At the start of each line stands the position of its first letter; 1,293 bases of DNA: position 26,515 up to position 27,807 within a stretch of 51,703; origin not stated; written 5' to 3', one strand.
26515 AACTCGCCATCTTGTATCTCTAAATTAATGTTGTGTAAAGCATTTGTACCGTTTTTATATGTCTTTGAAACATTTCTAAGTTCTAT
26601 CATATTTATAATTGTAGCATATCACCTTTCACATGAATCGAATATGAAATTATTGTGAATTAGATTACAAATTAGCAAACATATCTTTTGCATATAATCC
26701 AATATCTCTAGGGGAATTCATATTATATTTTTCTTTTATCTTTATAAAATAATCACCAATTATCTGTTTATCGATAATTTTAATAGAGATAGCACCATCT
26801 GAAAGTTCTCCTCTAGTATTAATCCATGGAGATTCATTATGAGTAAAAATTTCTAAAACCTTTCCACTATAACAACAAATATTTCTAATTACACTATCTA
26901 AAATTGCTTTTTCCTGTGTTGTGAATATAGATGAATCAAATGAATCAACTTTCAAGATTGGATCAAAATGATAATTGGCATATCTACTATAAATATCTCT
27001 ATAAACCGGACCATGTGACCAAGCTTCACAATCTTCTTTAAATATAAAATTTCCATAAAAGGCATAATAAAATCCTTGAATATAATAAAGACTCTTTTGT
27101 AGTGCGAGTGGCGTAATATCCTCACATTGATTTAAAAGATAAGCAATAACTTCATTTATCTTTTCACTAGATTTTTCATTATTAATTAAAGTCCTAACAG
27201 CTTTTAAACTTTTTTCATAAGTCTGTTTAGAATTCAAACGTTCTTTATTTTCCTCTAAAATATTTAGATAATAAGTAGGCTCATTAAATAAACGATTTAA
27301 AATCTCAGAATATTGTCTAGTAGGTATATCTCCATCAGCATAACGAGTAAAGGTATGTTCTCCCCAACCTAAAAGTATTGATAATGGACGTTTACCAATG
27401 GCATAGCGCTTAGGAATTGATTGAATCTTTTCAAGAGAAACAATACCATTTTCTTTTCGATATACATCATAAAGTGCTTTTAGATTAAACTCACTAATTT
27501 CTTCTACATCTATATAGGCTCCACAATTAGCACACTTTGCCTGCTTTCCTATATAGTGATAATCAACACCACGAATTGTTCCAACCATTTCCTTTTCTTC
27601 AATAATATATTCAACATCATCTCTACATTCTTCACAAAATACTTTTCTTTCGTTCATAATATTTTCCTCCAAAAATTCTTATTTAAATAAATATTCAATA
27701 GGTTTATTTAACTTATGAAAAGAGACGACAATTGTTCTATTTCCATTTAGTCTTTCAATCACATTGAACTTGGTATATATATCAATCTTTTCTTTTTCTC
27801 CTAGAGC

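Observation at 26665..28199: MqsR-like toxin paired with a composite antitoxin: MqsA-type zinc ribbon plus HTH fused to a Panacea (DUF4065) domain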

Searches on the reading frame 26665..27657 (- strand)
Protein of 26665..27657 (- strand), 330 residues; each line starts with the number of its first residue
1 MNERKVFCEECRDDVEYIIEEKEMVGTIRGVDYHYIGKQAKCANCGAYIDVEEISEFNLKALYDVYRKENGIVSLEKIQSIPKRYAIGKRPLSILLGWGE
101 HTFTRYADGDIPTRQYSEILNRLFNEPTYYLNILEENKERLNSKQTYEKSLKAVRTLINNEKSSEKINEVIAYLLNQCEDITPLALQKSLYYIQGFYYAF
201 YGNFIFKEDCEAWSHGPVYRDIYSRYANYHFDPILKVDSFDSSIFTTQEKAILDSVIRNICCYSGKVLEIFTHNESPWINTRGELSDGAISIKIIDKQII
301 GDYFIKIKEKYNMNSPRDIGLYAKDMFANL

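Call 3: search_protein_families(library=pfam, proteins=[window:26665-27657:-], max_evalue=1)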
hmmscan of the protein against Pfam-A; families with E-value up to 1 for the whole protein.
window:26665-27657:- (330 aa): 6 families
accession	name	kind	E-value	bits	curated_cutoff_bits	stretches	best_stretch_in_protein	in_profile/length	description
PF13274.11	SocA_Panacea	-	3.5e-17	63.8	25.7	1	186-278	1-112/113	Antitoxin SocA-like, Panacea domain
PF15731.11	MqsA_antitoxin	-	0.00099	19.7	30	1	40-114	35-110/131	Antitoxin component of bacterial toxin-antitoxin system, MqsA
PF21664.2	TBPIP_C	-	0.023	15.1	27.2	1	27-65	35-72/115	TBP-interacting protein, C-terminal domain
PF24557.2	DExH14_plug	-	0.029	15.4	27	1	144-172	19-47/105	DExH14 plug domain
PF20463.3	PDH_C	-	0.033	14.9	22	1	125-164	54-94/102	Prephenate dehydrogenase, dimerization domain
PF12773.13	DZR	-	0.068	13.8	27.3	1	3-52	10-37/45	Double zinc ribbon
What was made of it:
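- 27250..27447 (-): Antitoxin aa 71-136: XRE-type HTH domain (MqsA C-terminal domain). PF15731 matches aa 40-114 with E 1e-3, below the cut-off (call 3).
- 26665..27162 (-): Antitoxin aa 166-330 plus stop codon: Panacea (DUF4065 / SocA_Panacea) domain. PF13274 E 3.5e-17, 63.8 bits against cut-off 25.7, aa 186-278 (call 3).
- On PanA / Panacea antitoxins (PF13274): 63.8 bits against 25.7, E 3.5e-17 (call 3).
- Checked: The Panacea stretch is a significant Pfam hit: PF13274, E 3.5e-17, 63.8 bits against a cut-off of 25.7, aa 186-278 (call 3).
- Panacea hit above the Pfam cut-off (call 3).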

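Call 4: search_protein_families(library=ncbifam, proteins=[window:26665-27657:-], max_evalue=1)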
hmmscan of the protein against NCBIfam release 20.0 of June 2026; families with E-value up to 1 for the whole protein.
window:26665-27657:- (330 aa): 2 families
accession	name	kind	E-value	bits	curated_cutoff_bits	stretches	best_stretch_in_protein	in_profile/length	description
TIGR03830.1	CxxCG_CxxCG_HTH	subfamily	4.6e-15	55.5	61.8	1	8-130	1-123/127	type II TA system antitoxin MqsA family protein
NF047745.1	SocA_antitoxin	equivalog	1.1e-10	41.5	190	1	169-250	9-89/176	type VI toxin-antitoxin system SocA family antitoxin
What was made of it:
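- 27448..27657 (-): Antitoxin aa 1-70: MqsA-type zinc-binding domain (C8, C11, C42, C45) plus connecting helix. TIGR03830 E 4.6e-15 (call 4).
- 27250..27447 (-): TIGR03830 match runs to aa 130 (call 4).
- On MqsA antitoxin family (TIGR03830 / PF15731): PF15731 scores 19.7 bits against 30 (calls 3, 4).
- On SocA type VI antitoxin (NF047745): 41.5 bits, covering only aa 169-250 (call 4).
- Checked: The N-terminal half matches the MqsA-family model TIGR03830 with E 4.6e-15 over aa 8-130 (call 4).
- MqsA-family HMM E 4.6e-15 (call 4). Weak similarity to the SocA_antitoxin NCBIfam model: E 1.1e-10, aa 169-250 (call 4). The score of 41.5 bits is far below the 190-bit equivalog cut-off (call 4). No direct family hit for the window protein (calls 3, 4).
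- Tried and rejected: Direct Pfam and NCBIfam scans found no MqsR hit (calls 3, 4).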

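Call 16: find_homologous_proteins(query=window:26665-27657:-)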
Query window:26665-27657:- (330 aa): 1993 proteins with E <= 0.001 among 3126 candidates; the best 120 are listed.
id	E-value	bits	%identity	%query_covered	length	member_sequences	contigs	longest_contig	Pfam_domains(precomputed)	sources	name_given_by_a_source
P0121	1.3e-221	753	100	100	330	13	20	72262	PF13274.12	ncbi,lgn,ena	-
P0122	3.0e-202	689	91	100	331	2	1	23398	PF13274.12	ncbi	-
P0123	1.6e-186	637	83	100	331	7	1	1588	PF13274.12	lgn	-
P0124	2.4e-186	637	83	100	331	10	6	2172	PF13274.12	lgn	-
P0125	1.1e-185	635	83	100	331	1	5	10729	PF13274.12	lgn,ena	-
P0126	7.0e-185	632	82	100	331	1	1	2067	PF13274.12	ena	-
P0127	8.4e-185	632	81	100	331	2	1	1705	PF13274.12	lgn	-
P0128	1.6e-184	631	82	100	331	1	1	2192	PF13274.12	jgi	-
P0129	1.7e-184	631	82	100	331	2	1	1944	PF13274.12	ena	-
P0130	1.6e-181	621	80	100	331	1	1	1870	PF13274.12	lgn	-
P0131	7.7e-181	619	79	100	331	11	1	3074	PF13274.12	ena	-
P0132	2.1e-179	614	79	100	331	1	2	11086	PF13274.12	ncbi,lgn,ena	-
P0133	5.4e-177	606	79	100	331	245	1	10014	PF13274.12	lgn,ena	-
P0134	6.8e-172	589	76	100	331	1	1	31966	PF13274.12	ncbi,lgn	-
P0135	7.5e-172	589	76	100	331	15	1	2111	PF13274.12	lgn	-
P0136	2.3e-171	588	76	100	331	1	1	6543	PF13274.12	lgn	-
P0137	4.5e-170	583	74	100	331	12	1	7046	PF13274.12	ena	-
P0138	9.9e-170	582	75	100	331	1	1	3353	PF13274.12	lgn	-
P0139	9.0e-165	566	72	100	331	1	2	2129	PF13274.12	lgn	-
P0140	8.6e-164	563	73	100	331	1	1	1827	PF13274.12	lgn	-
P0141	1.4e-163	562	72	99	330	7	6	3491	PF13274.12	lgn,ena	-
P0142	1.3e-158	546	72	100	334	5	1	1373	PF13274.12,PF15731.12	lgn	-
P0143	8.4e-158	543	71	100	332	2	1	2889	PF13274.12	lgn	-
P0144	1.0e-157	543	69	98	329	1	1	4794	PF13274.12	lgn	-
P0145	1.5e-157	542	69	99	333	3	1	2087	PF13274.12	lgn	-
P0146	1.1e-149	516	65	99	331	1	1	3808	PF13274.12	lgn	-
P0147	2.2e-149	515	67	100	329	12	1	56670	PF13274.12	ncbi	-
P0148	1.6e-145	503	63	100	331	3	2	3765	PF13274.12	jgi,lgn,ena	-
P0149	2.1e-144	499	64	100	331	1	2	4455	PF13274.12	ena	-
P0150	4.6e-144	498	65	99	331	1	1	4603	PF13274.12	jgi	-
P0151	3.1e-143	495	63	100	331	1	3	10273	PF13274.12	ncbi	-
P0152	9.6e-143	493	63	100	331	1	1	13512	PF13274.12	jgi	-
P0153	1.2e-142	493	65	99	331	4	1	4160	PF13274.12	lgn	-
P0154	2.5e-142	492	64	100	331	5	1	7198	PF13274.12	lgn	-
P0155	3.0e-142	492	65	99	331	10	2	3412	PF13274.12,PF15731.12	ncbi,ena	-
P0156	1.2e-141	490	64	100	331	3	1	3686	PF13274.12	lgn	-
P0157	1.5e-141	489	62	100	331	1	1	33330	PF13274.12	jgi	-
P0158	3.5e-141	488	64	99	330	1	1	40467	PF13274.12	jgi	-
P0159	3.6e-141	488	64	99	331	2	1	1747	PF13274.12,PF15731.12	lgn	-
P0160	4.5e-141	488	64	99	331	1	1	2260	PF13274.12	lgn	-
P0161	5.0e-141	488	65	99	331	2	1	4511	PF13274.12,PF15731.12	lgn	-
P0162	5.5e-141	488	64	99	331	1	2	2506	PF13274.12,PF15731.12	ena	-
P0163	6.0e-141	488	64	99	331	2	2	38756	PF13274.12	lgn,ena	-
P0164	7.4e-141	487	64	99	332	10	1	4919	PF13274.12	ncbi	-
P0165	7.5e-141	487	63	99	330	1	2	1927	PF13274.12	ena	-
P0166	1.2e-140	486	62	100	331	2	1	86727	PF13274.12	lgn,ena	-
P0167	1.5e-140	486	64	99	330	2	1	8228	PF13274.12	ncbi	-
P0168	1.6e-140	486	64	99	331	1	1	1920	PF13274.12,PF15731.12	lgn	-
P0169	1.7e-140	486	61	100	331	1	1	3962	PF13274.12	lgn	-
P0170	1.7e-140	486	64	100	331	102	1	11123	PF13274.12,PF15731.12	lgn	-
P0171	1.8e-140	486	62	100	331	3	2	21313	PF13274.12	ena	-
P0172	2.4e-140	486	62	100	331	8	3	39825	PF13274.12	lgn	-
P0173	3.1e-140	485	62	100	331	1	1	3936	PF13274.12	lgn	-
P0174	3.2e-140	485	62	99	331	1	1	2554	PF13274.12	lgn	-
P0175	3.4e-140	485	63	99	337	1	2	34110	PF13274.12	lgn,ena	-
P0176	3.9e-140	485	63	99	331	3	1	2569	PF13274.12,PF15731.12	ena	-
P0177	4.0e-140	485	64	99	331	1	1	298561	PF13274.12,PF15731.12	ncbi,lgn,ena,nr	ncbi:MAG: DUF4065 domain-containing protein [Lachnospiraceae bacterium]|nr:DUF4065 domain-containing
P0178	5.2e-140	484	64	99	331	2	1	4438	PF13274.12,PF15731.12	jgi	jgi:putative zinc finger/helix-turn-helix YgiT family protein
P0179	5.6e-140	484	64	99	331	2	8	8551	PF13274.12,PF15731.12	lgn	-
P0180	5.6e-140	484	64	99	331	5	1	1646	PF13274.12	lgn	-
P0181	5.9e-140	484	63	99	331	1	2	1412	PF13274.12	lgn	-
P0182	9.9e-140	484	63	99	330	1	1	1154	PF13274.12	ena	-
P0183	1.1e-139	483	63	99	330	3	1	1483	PF13274.12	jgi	-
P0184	1.1e-139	483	63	99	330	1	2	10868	PF13274.12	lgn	-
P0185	1.1e-139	483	63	99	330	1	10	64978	PF13274.12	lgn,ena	-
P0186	1.2e-139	483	63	100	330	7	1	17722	PF13274.12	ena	-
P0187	1.2e-139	483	63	99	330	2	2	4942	PF13274.12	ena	-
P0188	1.3e-139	483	63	99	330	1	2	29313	PF13274.12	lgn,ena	-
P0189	1.4e-139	483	61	100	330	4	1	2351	PF13274.12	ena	-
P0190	1.5e-139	483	63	99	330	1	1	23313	PF13274.12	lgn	-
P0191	1.5e-139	483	63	99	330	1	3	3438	PF13274.12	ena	-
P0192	1.5e-139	483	63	99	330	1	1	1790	PF13274.12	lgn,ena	-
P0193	1.6e-139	483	64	99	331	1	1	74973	PF13274.12,PF15731.12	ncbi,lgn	-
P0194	1.8e-139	483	63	99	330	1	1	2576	PF13274.12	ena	-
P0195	1.9e-139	483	63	99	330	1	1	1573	PF13274.12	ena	-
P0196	1.9e-139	483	63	99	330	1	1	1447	PF13274.12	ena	-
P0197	1.9e-139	483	63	99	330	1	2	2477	PF13274.12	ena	-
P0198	1.9e-139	483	63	99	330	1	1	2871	PF13274.12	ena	-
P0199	2.0e-139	483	63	99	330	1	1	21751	PF13274.12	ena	-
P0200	2.0e-139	483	63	99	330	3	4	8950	PF13274.12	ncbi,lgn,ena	-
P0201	2.1e-139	482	63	99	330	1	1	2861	PF13274.12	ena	-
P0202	2.3e-139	482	66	100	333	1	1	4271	PF13274.12,PF15731.12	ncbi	ncbi:MAG: type II TA system antitoxin MqsA family protein [Erysipelotrichaceae bacterium]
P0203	2.6e-139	482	63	99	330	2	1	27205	PF13274.12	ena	-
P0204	2.6e-139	482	63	99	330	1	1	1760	PF13274.12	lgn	-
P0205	2.6e-139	482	64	100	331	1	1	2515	PF13274.12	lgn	-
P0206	2.6e-139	482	63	99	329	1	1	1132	PF13274.12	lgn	-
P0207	2.7e-139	482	63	99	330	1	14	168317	PF13274.12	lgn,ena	-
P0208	2.8e-139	482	63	99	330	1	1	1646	PF13274.12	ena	-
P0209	2.8e-139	482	63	99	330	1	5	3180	PF13274.12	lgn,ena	-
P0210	2.8e-139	482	63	99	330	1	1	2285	PF13274.12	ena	-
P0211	2.9e-139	482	63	99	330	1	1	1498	PF13274.12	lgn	-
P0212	2.9e-139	482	63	99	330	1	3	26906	PF13274.12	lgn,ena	-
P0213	3.0e-139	482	63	99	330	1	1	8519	PF13274.12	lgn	-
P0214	3.2e-139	482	62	100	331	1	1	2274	PF13274.12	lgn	-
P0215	3.3e-139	482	63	99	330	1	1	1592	PF13274.12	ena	-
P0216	3.4e-139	482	62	100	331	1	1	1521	PF13274.12,PF15731.12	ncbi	-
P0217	3.7e-139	482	63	99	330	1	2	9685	PF13274.12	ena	-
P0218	3.7e-139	482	63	99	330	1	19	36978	PF13274.12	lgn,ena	-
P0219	3.7e-139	482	63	99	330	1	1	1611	PF13274.12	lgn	-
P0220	3.8e-139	482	63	99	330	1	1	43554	PF13274.12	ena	-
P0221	3.8e-139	482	63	99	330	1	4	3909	PF13274.12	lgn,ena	-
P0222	4.0e-139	482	62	99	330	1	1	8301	PF13274.12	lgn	-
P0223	4.1e-139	482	63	99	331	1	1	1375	PF13274.12,PF15731.12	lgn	-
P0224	4.1e-139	482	63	99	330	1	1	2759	PF13274.12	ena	-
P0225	4.1e-139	481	63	99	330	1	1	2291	PF13274.12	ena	-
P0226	4.1e-139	481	63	99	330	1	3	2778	PF13274.12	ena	-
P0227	4.3e-139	481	63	99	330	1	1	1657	PF13274.12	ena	-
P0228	4.6e-139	481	63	100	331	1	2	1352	PF13274.12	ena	-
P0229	4.6e-139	481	62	99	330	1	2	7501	PF13274.12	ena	-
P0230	4.6e-139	481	62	99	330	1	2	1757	PF13274.12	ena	-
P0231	4.7e-139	481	62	99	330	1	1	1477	PF13274.12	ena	-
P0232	4.7e-139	481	63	99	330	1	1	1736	PF13274.12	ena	-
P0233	4.8e-139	481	63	99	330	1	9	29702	PF13274.12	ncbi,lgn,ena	-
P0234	4.8e-139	481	63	99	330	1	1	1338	PF13274.12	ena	-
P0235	5.0e-139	481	62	99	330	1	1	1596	PF13274.12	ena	-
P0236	5.2e-139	481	62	99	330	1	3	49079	PF13274.12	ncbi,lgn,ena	-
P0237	5.3e-139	481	63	99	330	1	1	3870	PF13274.12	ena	-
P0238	5.5e-139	481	63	100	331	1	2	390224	PF13274.12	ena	-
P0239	5.8e-139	481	63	99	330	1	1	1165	PF13274.12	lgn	-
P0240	5.9e-139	481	63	99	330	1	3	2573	PF13274.12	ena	-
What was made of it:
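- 26665..27162 (-): PF13274 is precomputed for all 120 listed homologues (call 16).
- On MqsA antitoxin family (TIGR03830 / PF15731): Several close homologues do carry a precomputed PF15731 hit (call 16).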

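Call 24: find_encoding_contigs(protein=P0121, flank=10000, max_places=6)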
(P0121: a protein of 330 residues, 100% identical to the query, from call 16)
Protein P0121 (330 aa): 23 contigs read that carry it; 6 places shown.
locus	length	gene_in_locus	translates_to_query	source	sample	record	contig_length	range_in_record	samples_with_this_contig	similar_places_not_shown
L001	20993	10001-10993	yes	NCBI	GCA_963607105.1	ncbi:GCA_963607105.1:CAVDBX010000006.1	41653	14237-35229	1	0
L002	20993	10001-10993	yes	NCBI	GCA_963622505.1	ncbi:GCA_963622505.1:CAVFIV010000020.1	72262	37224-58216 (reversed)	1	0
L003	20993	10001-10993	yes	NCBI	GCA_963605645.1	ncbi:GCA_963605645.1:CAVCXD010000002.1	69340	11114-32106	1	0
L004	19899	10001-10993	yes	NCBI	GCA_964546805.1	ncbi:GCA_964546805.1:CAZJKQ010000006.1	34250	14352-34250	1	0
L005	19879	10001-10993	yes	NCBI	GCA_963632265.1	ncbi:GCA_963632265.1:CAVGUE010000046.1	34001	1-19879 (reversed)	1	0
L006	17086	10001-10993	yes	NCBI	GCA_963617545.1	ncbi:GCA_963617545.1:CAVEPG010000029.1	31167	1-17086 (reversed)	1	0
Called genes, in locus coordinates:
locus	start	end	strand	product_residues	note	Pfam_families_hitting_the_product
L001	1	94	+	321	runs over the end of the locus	PF13177:DNA_pol3_delta2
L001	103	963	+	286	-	PF04468:PSP1, PF28472:PSP1_3rd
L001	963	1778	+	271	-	PF00590:TP_methylase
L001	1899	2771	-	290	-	-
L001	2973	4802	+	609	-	PF00009:GTP_EFTU, PF01926:MMR_HSR1 (weak), PF22042:EF-G_D2 (weak), PF03144:GTP_EFTU_D2, PF00679:EFG_C, PF21018:BipA_C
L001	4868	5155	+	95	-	PF18291:HU-HIG, PF00216:Bac_DNA_binding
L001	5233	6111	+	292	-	PF01136:Peptidase_U32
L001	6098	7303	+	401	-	PF01136:Peptidase_U32, PF16325:Peptidase_U32_C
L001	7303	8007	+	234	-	PF08032:SpoU_sub_bind, PF00588:SpoU_methylase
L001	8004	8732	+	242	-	PF00588:SpoU_methylase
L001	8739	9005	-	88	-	PF00708:Acylphosphatase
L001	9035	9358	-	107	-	PF06153:CdAMP_rec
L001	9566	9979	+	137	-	-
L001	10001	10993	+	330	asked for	PF13274:SocA_Panacea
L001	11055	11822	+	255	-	PF02463:SMC_N (faint), PF00005:ABC_tran, PF13304:AAA_21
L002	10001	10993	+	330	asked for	PF13274:SocA_Panacea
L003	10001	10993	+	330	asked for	PF13274:SocA_Panacea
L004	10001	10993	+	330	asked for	PF13274:SocA_Panacea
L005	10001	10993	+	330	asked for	PF13274:SocA_Panacea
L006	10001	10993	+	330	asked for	PF13274:SocA_Panacea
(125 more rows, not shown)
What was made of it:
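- Checked: Gene callers on six identical MAG contigs called 137 aa (call 24).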

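Call 37: search_solved_structures(query=window:26665-27657:-, max_evalue=1, show_alignments=2)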
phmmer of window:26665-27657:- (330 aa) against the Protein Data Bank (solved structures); distinct sequences matched with E-value up to 1: 1.
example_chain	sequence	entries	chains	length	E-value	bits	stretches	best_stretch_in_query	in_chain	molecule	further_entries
9k4q_A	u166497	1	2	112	0.24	13.8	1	116-181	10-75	C2-Zn1-HEHE-2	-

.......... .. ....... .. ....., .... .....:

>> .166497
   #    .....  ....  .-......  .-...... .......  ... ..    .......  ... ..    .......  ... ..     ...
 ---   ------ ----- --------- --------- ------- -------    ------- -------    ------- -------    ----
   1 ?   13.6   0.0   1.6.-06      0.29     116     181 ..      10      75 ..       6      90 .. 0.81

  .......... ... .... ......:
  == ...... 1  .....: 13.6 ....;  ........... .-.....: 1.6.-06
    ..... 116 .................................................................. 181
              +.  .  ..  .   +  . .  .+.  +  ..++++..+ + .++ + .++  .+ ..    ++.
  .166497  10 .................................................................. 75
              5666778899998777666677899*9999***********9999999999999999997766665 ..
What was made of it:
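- Tried and rejected: phmmer of the antitoxin against PDB sequences found nothing (call 37).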

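Call 45: search_protein_families(library=padloc, proteins=[window:26665-27657:-], max_evalue=0.01)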
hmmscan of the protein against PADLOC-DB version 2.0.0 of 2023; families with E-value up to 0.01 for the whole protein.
window:26665-27657:- (330 aa): 0 families
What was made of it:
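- Tried and rejected: PADLOC had no defence-system model for either protein (call 45).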

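Call 46: predict_structure(alignment_id=A3)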
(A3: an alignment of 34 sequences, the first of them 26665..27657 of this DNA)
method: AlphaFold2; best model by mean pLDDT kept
length: 330 residues; sequences in the alignment: 34
mean_pLDDT: 89.0   pTM: 0.53
mean pLDDT of the five models: 89.0, 88.3, 87.2, 87.1, 86.3
residues with pLDDT >= 90: 211; 70-90: 102; 50-70: 12; < 50: 5
segments of 3 or more residues with pLDDT < 50: 162-164
pLDDT, mean of each block of 10 residues (from residue 1): 72 91 93 95 90 90 92 93 94 93 93 92 92 93 90 83 72 89 91 98 94 89 81 81 90 94 82 88 77 91 97 95 81
secondary structure, 60 per line:
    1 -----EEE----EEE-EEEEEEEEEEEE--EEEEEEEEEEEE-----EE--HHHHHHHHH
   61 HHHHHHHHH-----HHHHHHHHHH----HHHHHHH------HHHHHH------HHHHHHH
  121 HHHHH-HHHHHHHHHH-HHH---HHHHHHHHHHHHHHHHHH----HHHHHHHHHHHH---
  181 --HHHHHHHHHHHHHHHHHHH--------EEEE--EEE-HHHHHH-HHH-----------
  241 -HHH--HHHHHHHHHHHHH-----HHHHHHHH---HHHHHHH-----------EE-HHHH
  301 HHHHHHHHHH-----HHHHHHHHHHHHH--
elements in order: E6-8 E13-15 E17-28 E31-42 H52-69 H75-84 H89-95 H102-107 H114-125 H127-136 H144-161 H166-177 H183-201 E210-213 E216-218 H220-225 H247-259 H265-272 H276-282 H297-310 H316-328
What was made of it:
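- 27448..27657 (-): AF2 shows a beta-rich region at aa 6-42 (call 46).
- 27163..27249 (-): Antitoxin aa 137-165: helical linker with a low-confidence hinge at aa 162-164. AF2 model (call 46).
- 26665..27162 (-): AF2 gives a compact domain at aa 166-328 (call 46).
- On MqsA antitoxin family (TIGR03830 / PF15731): AF2 shows a beta-rich domain at aa 6-42 (call 46).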

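Call 48: fold_search(model_id=the predicted structure, library=pdb)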
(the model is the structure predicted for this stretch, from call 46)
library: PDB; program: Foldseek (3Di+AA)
matches with E <= 10: 409; with E <= 0.001: 2
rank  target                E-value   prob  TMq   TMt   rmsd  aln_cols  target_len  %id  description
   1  3gn5_A                1.5e-04  1.00  0.20  0.44  10.5       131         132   23  Structure of the E. coli protein MqsA (YgiT/b3021) (released 2010-01-12)
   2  3gn5_B                2.1e-04  1.00  0.20  0.45  10.9       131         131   22  Structure of the E. coli protein MqsA (YgiT/b3021) (released 2010-01-12)
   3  9y66_C                3.1e-02  0.72  0.12  0.07  20.7       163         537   14  attLsym bound serine integrase complex in the dimeric state (released 2026-02-04)
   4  3fmy                  2.6e-01  1.00  0.18  0.75   1.9        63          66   25  Structure of the C-terminal domain of the E. coli protein MQSA (YgiT/b3021) (released 2010-01-12)
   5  2auw_B                3.7e-01  0.82  0.19  0.37   9.9       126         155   13  Crystal Structure of Putative DNA Binding Protein NE0471 from Nitrosomonas europaea ATCC 19718 (released 2005-10-11)
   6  8tmi_E                3.9e-01  0.04  0.10  0.10  23.9       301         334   14  Cryo-EM structure of CorA in complex with conformation-specific synthetic antibody C18 and 100 uM MgCl2, State MG0.1-2 (released 2025-02-12)
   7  5j9i_C                5.1e-01  0.99  0.18  0.79   1.7        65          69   22  Crystal structure of the HigA2 antitoxin C-terminal domain (released 2017-04-05)
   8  2yhm_A                6.3e-01  0.09  0.11  0.10  15.4       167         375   12  Structure of respiratory syncytial virus nucleocapsid protein, P212121 crystal form (released 2012-01-25)
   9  5jaa_A                7.0e-01  0.91  0.19  0.57  18.2       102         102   18  Crystal structure of the HigBA2 toxin-antitoxin complex (released 2017-04-05)
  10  4uca_B                7.4e-01  0.08  0.10  0.13  14.7       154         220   14  N-terminal globular domain of the RSV Nucleoprotein in complex with C- terminal peptide of the Phosphoprotein (released 2015-08-19)
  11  9rc0                  7.4e-01  0.04  0.09  0.09  15.1       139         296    9  DvhD, PAS/HD-GYP domains (released 2026-03-04)
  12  5j9i_B                7.8e-01  0.99  0.19  0.83   1.5        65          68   22  Crystal structure of the HigA2 antitoxin C-terminal domain (released 2017-04-05)
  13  2auw_A                7.8e-01  0.69  0.21  0.39   7.6       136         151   12  Crystal Structure of Putative DNA Binding Protein NE0471 from Nitrosomonas europaea ATCC 19718 (released 2005-10-11)
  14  4kis_B                7.8e-01  0.09  0.10  0.10  21.1       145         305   19  Crystal Structure of a LSR-DNA Complex (released 2013-07-10)
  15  8tmc_C                7.8e-01  0.04  0.09  0.09  18.1       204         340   11  Cryo-EM structure of CorA in complex with conformation-specific synthetic antibody C12 and 20 mM MgCl2, State MG20-2 (released 2025-02-12)
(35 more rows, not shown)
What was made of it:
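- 27448..27657 (-): Foldseek top hits are E. coli MqsA 3GN5 A/B: E 1.5e-4, prob 1.0, 131 columns (call 48).
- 27250..27447 (-): HigA2 C-terminal domain TM 0.8 (call 48).
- On MqsA antitoxin family (TIGR03830 / PF15731): 3FMY gives TM 0.75, rmsd 1.9 A (call 48).
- Foldseek best hits are E. coli MqsA 3GN5 and 3FMY (call 48).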
